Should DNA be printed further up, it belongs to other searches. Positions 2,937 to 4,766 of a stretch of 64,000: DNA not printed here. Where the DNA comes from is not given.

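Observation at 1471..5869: Translationally coupled operon: adenylate-forming enzyme plus two tandem Lnt-like N-acyltransferase paralogs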

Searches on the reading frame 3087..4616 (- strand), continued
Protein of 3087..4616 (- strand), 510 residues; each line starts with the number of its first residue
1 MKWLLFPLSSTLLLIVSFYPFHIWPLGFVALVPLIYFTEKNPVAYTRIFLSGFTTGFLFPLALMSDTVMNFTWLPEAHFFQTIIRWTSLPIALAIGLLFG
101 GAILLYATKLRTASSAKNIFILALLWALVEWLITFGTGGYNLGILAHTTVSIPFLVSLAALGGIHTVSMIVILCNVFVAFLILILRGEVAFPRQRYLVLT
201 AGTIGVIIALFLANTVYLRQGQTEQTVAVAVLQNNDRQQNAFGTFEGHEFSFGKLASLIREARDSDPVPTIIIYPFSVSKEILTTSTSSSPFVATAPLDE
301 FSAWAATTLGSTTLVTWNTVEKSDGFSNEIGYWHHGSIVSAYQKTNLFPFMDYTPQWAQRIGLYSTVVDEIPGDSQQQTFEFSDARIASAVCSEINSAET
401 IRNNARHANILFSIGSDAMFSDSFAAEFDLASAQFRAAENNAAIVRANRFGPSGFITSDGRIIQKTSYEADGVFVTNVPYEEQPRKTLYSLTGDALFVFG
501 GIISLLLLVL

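Call 32: search_solved_structures(query=L093:11479-13053:+, max_evalue=1e-20, show_alignments=1)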
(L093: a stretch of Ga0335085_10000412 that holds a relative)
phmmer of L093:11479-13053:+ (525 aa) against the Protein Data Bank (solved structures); distinct sequences matched with E-value up to 1e-20: 39.
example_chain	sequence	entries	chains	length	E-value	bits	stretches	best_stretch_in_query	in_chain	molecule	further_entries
2o6y_A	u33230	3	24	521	9.5e-85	288.4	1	31-516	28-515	Putative histidine ammonia-lyase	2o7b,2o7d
2o78_A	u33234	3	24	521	1.1e-84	288.2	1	31-516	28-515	Putative histidine ammonia-lyase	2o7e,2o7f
7tqr_A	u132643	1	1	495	7.5e-81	275.6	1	16-519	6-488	Probable histidine ammonia-lyase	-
2rjr_A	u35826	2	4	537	1.2e-78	268.2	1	29-512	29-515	Tyrosine aminomutase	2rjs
2ohy_A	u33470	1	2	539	1.2e-78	268.2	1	29-512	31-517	Tyrosine aminomutase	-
3kdy_A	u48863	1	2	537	1.5e-78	267.9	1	29-512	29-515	Histidine ammonia-lyase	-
2qve_A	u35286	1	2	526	1.6e-78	267.9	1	34-512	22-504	Tyrosine Aminomutase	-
3kdz_A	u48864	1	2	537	3.9e-78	266.6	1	29-512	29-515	Histidine ammonia-lyase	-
3unv_A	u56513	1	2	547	8.4e-75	255.6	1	30-512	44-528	AdmH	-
6v6h_A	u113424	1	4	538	2.4e-73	250.8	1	14-512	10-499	Histidine ammonia-lyase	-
1gkm_B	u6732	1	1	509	4.3e-63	217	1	36-512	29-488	Histidine ammonia-lyase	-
1gkj_A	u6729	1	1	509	1.5e-62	215.3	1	36-512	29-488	HISTIDINE AMMONIA-LYASE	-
1gk3_A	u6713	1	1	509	7.9e-62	212.8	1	36-512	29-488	HISTIDINE AMMONIA-LYASE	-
1eb4_A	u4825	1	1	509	8.4e-62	212.7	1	36-512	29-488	HISTIDINE AMMONIA-LYASE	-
1gk2_A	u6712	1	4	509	1e-61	212.5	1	36-512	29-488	HISTIDINE AMMONIA-LYASE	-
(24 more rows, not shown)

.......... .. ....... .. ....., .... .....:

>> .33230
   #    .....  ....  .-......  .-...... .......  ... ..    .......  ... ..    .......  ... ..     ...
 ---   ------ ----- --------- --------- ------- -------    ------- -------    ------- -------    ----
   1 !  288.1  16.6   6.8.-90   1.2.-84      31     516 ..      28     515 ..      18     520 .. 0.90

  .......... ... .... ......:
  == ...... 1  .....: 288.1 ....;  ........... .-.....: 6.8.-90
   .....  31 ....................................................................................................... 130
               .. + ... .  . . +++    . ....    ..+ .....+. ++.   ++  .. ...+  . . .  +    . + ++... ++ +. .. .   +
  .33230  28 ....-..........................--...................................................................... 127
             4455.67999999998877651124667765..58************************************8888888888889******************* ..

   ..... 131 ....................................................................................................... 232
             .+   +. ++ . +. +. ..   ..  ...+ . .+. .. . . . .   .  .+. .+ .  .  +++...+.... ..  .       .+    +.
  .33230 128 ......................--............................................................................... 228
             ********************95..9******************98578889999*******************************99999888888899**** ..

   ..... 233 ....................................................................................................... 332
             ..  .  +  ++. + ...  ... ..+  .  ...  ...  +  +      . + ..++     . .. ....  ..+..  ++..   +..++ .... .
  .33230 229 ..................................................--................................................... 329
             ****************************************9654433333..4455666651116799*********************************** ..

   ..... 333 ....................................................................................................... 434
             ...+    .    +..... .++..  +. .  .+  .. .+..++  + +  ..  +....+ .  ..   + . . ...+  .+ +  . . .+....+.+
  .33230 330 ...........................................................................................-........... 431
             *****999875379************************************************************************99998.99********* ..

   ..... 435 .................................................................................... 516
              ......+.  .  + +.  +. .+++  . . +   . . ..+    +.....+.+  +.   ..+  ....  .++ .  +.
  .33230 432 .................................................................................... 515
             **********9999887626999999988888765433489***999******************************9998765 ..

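Call 34: predict_structure(alignment_id=A3)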
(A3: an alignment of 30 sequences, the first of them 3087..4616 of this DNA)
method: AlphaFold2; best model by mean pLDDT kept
length: 510 residues; sequences in the alignment: 30
mean_pLDDT: 92.1   pTM: 0.92
mean pLDDT of the five models: 92.1, 89.6, 89.6, 88.6, 87.9
residues with pLDDT >= 90: 379; 70-90: 117; 50-70: 14; < 50: 0
segments of 3 or more residues with pLDDT < 50: none
pLDDT, mean of each block of 10 residues (from residue 1): 92 93 95 97 97 97 84 74 87 97 98 96 98 91 92 96 97 98 95 96 98 97 96 84 86 94 96 91 77 82 91 94 88 93 89 86 82 90 94 91 94 82 82 97 95 96 94 96 96 96 96
secondary structure, 60 per line:
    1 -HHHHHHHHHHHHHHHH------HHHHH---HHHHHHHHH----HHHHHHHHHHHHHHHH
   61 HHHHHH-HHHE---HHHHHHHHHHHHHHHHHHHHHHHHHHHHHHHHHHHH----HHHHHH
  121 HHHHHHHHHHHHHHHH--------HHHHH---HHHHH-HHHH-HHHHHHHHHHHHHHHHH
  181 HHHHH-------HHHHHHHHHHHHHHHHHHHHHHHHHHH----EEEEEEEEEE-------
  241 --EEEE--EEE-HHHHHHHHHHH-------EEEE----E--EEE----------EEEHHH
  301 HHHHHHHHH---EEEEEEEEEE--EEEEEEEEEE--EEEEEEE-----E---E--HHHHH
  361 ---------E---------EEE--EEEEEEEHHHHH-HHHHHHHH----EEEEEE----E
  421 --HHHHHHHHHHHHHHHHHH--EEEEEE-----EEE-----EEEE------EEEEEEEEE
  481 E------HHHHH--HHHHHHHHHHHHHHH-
elements in order: H2-17 H24-28 H32-40 H45-66 H75-110 H115-136 H145-149 H153-157 H159-162 H164-185 H193-219 E224-233 E243-246 E249-251 H253-263 E271-274 E282-284 E295-297 H298-309 E313-322 E325-334 E337-343 H356-360 E380-382 E385-391 H392-396 H398-405 E410-415 H423-440 E443-448 E454-456 E462-465 E472-481 H488-492 H495-509

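Call 35: search_protein_representatives(alignment_id=A3)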
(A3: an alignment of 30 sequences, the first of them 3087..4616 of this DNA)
Query: 30 sequences, 526 profile positions. Proteins with E-value up to 0.001 (for the whole library): 24768; up to 1e-10: 14672; up to 1e-30: 1339. The best 150 are listed.
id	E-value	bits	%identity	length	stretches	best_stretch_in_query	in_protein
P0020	1.5e-205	700.2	-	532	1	1-525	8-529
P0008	1.9e-200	683.4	-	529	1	4-520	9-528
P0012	1.4e-194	664.1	-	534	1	5-520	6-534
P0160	1.1e-192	657.7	-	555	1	6-522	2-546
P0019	1.9e-190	650.4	-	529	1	2-519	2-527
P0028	4.0e-187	639.4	-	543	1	5-523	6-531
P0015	2.0e-186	637.1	-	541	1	11-517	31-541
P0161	7.6e-185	631.9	-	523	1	7-524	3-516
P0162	2.2e-178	610.6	-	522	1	7-522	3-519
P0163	5.9e-175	599.3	-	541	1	5-520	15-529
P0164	3.7e-174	596.7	-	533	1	10-522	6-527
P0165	5.7e-172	589.4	-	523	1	9-524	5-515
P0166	4.8e-164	563.3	-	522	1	4-521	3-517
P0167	9.0e-164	562.4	-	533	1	4-523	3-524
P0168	2.4e-163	561.0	-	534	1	4-524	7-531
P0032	1.3e-162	558.5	-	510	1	7-523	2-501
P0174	5.5e-147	507.0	-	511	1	19-522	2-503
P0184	2.1e-134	465.5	-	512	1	7-525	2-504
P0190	8.8e-124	430.4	-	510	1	6-523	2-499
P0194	4.9e-122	424.7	-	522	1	8-522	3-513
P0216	1.6e-95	337.2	-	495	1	14-524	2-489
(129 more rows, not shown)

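Call 37: find_encoding_contigs(protein=P0190, flank=6000, max_places=2)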
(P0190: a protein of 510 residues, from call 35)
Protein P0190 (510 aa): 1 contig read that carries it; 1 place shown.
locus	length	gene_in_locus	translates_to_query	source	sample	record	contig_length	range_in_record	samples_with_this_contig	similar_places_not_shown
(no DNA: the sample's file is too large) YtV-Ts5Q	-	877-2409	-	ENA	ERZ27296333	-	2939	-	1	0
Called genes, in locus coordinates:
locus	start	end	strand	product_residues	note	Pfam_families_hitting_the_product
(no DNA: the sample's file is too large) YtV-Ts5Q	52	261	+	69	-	PF01084:Ribosomal_S18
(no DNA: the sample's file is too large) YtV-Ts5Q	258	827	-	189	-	PF08207:EFP_N, PF01132:EFP, PF09285:Elong-fact-P_C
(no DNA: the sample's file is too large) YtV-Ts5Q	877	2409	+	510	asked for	PF20154:LNT_N, PF00795:CN_hydrolase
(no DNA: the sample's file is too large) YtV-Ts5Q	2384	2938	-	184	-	?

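Call 38: find_encoding_contigs(protein=P0032, flank=6000, max_places=2)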
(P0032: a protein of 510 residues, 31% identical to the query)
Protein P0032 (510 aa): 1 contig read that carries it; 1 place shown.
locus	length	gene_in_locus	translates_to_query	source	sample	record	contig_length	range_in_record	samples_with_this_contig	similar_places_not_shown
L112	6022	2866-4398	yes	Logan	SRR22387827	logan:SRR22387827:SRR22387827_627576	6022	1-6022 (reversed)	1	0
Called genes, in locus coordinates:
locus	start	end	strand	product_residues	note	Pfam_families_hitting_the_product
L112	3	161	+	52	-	?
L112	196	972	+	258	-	PF01026:TatD_DNase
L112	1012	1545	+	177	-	PF01250:Ribosomal_S6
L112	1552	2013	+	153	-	PF00436:SSB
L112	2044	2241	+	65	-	PF01084:Ribosomal_S18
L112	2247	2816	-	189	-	PF08207:EFP_N, PF01132:EFP, PF09285:Elong-fact-P_C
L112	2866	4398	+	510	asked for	PF20154:LNT_N, PF00795:CN_hydrolase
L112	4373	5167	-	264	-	-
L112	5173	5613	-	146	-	-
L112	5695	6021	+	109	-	?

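Call 40: find_encoding_contigs(protein=P0174, flank=6000, max_places=1)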
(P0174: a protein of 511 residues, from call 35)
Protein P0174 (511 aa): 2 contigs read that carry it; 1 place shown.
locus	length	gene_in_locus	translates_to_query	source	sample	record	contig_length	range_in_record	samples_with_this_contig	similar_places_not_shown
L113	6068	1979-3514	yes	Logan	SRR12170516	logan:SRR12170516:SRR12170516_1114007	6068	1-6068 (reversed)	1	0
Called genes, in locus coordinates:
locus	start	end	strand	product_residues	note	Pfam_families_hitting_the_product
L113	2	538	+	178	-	?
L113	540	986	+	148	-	PF00436:SSB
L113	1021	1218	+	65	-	PF01084:Ribosomal_S18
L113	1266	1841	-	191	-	PF08207:EFP_N, PF01132:EFP (weak), PF09285:Elong-fact-P_C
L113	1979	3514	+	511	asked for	PF20154:LNT_N, PF00795:CN_hydrolase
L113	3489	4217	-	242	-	-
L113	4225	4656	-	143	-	-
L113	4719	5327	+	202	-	PF04542:Sigma70_r2, PF08281:Sigma70_r4_2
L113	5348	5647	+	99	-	-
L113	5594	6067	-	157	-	?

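Call 41: find_encoding_contigs(protein=P0194, flank=6000, max_places=1)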
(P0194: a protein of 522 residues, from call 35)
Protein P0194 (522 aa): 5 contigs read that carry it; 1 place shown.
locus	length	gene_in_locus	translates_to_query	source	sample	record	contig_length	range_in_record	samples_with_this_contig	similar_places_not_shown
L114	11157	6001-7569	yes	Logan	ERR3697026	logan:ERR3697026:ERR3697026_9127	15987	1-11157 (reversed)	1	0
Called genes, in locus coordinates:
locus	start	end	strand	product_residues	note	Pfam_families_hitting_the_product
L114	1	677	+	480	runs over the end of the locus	PF00587:tRNA-synt_2b, PF03129:HGTP_anticodon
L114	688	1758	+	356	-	PF01594:AI-2E_transport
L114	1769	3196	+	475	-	PF00133:tRNA-synt_1, PF01406:tRNA-synt_1e (faint), PF09334:tRNA-synt_1g, PF00133:tRNA-synt_1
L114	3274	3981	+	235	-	PF01026:TatD_DNase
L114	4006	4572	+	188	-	PF01250:Ribosomal_S6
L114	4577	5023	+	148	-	PF00436:SSB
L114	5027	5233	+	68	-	PF01084:Ribosomal_S18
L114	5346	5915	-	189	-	PF08207:EFP_N, PF01132:EFP (faint), PF09285:Elong-fact-P_C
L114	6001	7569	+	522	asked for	PF20154:LNT_N, PF00795:CN_hydrolase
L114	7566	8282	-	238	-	-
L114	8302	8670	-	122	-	-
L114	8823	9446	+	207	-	PF04542:Sigma70_r2, PF08281:Sigma70_r4_2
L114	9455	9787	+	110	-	-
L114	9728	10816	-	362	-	PF00154:RecA_N, PF08423:Rad51, PF06745:ATPase (weak), PF01637:ATPase_2 (faint), PF27531:MT3502_N (faint), PF21096:RecA_C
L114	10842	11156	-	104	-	?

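Call 42: find_encoding_contigs(protein=P0184, flank=6000, max_places=1)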
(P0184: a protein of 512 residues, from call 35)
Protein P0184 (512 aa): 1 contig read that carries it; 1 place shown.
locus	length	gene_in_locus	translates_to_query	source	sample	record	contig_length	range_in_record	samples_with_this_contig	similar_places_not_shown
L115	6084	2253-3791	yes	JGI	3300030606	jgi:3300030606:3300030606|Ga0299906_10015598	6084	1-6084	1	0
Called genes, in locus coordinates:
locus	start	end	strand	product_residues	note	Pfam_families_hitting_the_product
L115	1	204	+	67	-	?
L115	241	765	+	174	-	PF01250:Ribosomal_S6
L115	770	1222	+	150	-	PF00436:SSB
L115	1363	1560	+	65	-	PF01084:Ribosomal_S18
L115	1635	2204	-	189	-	PF08207:EFP_N, PF01132:EFP (weak), PF09285:Elong-fact-P_C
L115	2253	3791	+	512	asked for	PF20154:LNT_N, PF00795:CN_hydrolase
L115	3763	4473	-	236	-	-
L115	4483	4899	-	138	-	-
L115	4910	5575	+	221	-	PF04542:Sigma70_r2, PF08281:Sigma70_r4_2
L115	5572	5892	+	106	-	-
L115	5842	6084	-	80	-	?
